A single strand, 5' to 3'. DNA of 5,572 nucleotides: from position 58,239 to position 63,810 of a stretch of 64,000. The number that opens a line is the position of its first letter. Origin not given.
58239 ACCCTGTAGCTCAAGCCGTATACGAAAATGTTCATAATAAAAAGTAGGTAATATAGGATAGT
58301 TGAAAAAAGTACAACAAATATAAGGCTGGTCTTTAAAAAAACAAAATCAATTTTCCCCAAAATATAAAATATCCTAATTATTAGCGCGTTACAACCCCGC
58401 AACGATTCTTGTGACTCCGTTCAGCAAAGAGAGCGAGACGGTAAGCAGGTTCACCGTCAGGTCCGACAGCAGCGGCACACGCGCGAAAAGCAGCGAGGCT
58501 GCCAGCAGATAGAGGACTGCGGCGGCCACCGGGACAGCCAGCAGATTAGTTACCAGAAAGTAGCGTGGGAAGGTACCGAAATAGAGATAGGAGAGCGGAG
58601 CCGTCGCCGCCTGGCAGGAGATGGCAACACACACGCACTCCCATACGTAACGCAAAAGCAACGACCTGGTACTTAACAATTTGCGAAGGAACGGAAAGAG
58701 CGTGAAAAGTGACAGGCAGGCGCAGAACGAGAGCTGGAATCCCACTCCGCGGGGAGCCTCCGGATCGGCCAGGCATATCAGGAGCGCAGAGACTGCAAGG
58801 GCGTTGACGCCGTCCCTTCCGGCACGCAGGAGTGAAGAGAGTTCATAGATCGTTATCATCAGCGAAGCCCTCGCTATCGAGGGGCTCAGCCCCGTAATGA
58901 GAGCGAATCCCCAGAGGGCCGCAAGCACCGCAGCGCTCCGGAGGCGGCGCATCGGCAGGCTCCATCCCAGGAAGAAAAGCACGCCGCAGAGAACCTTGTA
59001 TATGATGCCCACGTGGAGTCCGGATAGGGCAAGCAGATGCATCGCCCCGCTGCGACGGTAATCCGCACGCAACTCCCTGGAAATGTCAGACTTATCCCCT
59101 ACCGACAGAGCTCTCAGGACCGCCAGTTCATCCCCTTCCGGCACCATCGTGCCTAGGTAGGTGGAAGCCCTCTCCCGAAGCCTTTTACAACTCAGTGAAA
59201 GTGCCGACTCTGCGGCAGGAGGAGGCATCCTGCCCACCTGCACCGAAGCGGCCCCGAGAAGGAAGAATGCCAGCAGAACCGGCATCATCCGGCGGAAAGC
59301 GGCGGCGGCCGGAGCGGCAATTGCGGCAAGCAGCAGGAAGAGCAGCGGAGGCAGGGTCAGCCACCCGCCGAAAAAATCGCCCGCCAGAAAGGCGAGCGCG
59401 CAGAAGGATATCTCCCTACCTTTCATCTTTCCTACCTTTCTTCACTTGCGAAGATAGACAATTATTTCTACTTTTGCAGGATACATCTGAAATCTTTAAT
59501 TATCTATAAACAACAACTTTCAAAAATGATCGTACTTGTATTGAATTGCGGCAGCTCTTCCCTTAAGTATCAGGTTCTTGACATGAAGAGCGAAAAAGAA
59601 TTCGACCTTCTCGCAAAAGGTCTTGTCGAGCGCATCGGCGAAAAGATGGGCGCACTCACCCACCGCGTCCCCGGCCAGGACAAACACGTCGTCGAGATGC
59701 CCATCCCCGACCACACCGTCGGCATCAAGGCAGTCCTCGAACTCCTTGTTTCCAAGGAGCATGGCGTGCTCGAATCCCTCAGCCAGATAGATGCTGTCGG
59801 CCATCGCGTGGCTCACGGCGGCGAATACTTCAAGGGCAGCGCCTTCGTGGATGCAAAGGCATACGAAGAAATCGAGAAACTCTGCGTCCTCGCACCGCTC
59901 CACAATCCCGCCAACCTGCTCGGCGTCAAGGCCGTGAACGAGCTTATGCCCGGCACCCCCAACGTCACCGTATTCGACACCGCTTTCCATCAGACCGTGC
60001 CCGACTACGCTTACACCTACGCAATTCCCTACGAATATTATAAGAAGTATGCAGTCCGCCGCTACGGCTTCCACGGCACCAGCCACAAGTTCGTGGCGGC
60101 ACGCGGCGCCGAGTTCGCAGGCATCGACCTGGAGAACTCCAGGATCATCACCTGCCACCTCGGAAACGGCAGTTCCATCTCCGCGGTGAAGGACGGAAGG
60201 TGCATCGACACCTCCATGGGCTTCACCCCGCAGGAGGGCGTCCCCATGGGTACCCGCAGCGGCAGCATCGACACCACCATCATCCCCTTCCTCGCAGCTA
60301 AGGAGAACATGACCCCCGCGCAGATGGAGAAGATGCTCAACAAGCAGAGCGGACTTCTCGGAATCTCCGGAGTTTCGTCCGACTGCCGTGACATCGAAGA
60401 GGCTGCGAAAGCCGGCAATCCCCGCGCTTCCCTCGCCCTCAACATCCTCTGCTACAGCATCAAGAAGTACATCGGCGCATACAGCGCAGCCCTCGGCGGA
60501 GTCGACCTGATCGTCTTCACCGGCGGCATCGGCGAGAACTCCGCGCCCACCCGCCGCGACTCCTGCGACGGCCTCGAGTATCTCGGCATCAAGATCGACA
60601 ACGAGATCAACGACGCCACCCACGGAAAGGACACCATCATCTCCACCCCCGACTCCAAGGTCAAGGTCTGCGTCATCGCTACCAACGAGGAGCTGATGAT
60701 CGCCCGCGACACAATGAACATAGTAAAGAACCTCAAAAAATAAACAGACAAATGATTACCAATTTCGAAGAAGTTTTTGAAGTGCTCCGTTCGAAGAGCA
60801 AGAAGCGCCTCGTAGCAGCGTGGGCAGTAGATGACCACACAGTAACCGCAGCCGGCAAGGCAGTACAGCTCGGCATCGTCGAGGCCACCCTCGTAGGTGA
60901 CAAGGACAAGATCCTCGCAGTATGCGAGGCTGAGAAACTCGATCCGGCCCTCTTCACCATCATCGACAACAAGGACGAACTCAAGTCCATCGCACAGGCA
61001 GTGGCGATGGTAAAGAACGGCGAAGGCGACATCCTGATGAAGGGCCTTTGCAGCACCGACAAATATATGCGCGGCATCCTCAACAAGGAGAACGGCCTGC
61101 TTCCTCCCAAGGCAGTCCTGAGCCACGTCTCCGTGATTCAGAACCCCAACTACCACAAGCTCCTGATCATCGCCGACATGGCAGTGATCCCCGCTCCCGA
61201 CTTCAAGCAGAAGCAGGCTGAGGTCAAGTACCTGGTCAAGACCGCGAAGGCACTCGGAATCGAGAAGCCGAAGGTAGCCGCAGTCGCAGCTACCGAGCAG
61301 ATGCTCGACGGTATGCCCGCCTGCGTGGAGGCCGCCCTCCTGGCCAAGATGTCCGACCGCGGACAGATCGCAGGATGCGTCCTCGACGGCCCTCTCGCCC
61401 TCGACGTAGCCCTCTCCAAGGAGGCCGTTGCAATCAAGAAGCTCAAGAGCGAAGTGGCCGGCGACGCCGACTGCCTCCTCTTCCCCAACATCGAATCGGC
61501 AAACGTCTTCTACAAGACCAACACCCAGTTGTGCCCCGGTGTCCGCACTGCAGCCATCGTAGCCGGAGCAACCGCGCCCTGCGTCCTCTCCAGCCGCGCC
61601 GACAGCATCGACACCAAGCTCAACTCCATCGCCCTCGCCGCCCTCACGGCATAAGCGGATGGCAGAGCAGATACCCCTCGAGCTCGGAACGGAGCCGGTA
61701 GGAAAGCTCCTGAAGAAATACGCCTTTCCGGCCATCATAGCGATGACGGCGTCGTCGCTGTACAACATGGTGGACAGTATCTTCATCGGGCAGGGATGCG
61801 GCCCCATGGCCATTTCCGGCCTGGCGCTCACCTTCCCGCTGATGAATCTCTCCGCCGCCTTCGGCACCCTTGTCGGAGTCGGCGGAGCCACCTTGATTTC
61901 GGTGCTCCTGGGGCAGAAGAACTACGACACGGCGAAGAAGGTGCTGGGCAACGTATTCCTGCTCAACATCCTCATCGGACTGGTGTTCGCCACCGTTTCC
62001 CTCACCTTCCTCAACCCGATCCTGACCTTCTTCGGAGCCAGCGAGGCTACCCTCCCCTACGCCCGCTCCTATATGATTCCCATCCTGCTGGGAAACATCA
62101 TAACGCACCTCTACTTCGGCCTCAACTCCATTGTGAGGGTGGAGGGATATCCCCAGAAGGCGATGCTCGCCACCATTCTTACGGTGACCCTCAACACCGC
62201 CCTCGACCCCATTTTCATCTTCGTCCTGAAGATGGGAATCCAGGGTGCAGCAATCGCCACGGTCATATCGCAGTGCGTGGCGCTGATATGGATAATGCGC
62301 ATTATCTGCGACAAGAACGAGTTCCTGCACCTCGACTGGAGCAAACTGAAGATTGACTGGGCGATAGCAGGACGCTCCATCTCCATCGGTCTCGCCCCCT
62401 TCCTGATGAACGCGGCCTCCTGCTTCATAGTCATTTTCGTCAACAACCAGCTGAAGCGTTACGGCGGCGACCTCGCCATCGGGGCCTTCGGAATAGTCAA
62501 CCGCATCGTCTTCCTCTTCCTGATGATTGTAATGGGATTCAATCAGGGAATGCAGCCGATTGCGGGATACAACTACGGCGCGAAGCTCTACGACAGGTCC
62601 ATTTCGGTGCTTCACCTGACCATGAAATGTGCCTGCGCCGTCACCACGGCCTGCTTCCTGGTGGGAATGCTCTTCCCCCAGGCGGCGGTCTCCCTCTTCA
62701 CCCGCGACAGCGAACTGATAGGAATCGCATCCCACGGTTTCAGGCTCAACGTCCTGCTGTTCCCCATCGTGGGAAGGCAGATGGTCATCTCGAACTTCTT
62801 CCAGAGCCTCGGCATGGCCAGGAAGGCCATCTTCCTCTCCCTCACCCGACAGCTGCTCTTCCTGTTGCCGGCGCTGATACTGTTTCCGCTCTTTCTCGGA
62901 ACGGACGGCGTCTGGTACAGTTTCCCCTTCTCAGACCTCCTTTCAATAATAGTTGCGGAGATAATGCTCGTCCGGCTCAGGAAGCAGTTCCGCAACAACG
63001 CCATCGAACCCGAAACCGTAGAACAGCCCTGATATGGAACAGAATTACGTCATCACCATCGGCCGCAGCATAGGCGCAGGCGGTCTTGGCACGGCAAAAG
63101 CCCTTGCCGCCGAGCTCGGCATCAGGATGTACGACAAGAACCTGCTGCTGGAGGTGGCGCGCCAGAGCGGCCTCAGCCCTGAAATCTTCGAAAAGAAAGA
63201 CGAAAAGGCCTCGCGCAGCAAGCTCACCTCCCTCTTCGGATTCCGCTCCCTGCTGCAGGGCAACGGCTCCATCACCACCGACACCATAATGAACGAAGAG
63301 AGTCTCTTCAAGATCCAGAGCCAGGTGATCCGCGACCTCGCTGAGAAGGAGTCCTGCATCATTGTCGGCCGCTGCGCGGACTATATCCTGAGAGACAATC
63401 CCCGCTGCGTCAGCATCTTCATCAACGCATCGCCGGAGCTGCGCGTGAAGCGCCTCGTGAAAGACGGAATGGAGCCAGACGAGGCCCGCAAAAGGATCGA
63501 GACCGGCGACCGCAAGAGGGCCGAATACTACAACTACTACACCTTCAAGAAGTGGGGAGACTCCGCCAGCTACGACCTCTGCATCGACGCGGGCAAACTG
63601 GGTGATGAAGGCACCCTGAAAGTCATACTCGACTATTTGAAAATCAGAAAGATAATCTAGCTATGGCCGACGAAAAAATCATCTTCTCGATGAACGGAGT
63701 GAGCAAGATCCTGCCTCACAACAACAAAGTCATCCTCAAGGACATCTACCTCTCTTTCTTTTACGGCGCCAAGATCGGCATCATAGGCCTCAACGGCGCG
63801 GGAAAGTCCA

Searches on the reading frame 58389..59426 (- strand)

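Call 67: search_protein_families(library=pfam, proteins=[window:58389-59426:-], max_evalue=0.001)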
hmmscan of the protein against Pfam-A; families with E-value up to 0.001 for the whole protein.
window:58389-59426:- (345 aa): 1 family
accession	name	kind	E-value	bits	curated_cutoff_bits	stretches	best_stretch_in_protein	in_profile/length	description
PF03772.21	Competence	-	1.6e-50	172.5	23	1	107-344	1-237/270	Competence protein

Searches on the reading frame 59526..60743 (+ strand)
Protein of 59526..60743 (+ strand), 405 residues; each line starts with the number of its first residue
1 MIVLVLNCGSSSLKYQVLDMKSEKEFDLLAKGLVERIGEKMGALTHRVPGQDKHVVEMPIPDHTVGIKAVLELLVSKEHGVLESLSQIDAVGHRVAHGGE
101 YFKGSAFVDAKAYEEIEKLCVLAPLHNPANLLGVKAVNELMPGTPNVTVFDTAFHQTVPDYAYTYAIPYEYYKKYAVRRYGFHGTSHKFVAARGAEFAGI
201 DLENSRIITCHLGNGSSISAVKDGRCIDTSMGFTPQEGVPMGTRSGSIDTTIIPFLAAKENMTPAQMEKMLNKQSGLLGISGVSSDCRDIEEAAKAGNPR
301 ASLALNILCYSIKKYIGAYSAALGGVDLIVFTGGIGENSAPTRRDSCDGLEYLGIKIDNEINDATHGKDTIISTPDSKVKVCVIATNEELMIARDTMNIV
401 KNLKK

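Call 67: search_protein_families(library=pfam, proteins=[window:59526-60743:+], max_evalue=0.001)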
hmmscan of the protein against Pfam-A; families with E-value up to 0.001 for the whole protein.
window:59526-60743:+ (405 aa): 1 family
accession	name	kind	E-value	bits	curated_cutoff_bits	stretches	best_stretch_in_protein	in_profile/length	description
PF00871.23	Acetate_kinase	-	5.2e-154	513.1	22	1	3-394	2-392/392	Acetokinase family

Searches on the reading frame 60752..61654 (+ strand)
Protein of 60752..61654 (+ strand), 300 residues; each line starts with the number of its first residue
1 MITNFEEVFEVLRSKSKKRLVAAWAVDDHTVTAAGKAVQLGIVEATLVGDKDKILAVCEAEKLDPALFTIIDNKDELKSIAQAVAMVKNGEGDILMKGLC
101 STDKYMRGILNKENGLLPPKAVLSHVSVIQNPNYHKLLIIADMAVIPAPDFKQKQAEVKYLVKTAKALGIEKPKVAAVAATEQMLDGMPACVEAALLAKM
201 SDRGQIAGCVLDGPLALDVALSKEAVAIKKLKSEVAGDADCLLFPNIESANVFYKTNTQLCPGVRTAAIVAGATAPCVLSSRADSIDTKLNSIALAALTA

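Call 67: search_protein_families(library=pfam, proteins=[window:60752-61654:+], max_evalue=0.001)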
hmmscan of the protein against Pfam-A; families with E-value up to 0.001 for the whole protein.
window:60752-61654:+ (300 aa): 1 family
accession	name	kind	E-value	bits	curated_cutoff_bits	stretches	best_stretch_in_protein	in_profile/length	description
PF01515.24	PTA_PTB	-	9.5e-41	140.6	24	2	80-297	105-319/319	Phosphate acetyl/butaryl transferase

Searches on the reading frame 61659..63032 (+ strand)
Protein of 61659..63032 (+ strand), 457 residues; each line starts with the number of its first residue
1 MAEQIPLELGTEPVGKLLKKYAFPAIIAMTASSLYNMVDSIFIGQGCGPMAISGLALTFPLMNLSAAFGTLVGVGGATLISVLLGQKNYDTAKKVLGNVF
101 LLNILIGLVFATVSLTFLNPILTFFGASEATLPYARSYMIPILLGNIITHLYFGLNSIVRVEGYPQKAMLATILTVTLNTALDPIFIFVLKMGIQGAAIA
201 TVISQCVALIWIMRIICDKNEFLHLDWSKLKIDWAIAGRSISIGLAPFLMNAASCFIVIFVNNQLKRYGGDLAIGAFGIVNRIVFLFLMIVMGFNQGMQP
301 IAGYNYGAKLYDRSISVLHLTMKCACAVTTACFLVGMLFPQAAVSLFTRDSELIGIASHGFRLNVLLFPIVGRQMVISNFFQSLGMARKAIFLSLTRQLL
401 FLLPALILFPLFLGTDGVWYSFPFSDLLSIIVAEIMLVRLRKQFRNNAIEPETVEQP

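Call 67: search_protein_families(library=pfam, proteins=[window:61659-63032:+], max_evalue=0.001)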
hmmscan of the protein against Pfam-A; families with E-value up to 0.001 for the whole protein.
window:61659-63032:+ (457 aa): 1 family
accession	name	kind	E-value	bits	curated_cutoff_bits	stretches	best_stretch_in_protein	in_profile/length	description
PF01554.23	MatE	-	7.4e-41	140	24.9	2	24-185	1-161/161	MatE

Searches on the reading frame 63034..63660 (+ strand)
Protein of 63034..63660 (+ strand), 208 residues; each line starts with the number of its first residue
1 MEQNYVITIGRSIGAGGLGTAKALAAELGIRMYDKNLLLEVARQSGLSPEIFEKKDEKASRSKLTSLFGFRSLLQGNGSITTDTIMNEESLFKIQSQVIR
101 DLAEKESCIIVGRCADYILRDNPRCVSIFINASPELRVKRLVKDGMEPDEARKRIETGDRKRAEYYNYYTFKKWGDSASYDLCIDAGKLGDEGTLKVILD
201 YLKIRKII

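Call 67: search_protein_families(library=pfam, proteins=[window:63034-63660:+], max_evalue=0.001)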
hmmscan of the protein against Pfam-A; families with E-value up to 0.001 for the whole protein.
window:63034-63660:+ (208 aa): 2 families
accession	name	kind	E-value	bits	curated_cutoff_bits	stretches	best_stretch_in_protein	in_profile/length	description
PF13189.12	Cytidylate_kin2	-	5e-52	177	28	1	6-186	1-174/176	Cytidylate kinase-like family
PF13238.12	AAA_18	-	0.0002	22.3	29.4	1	20-155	14-122/128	AAA domain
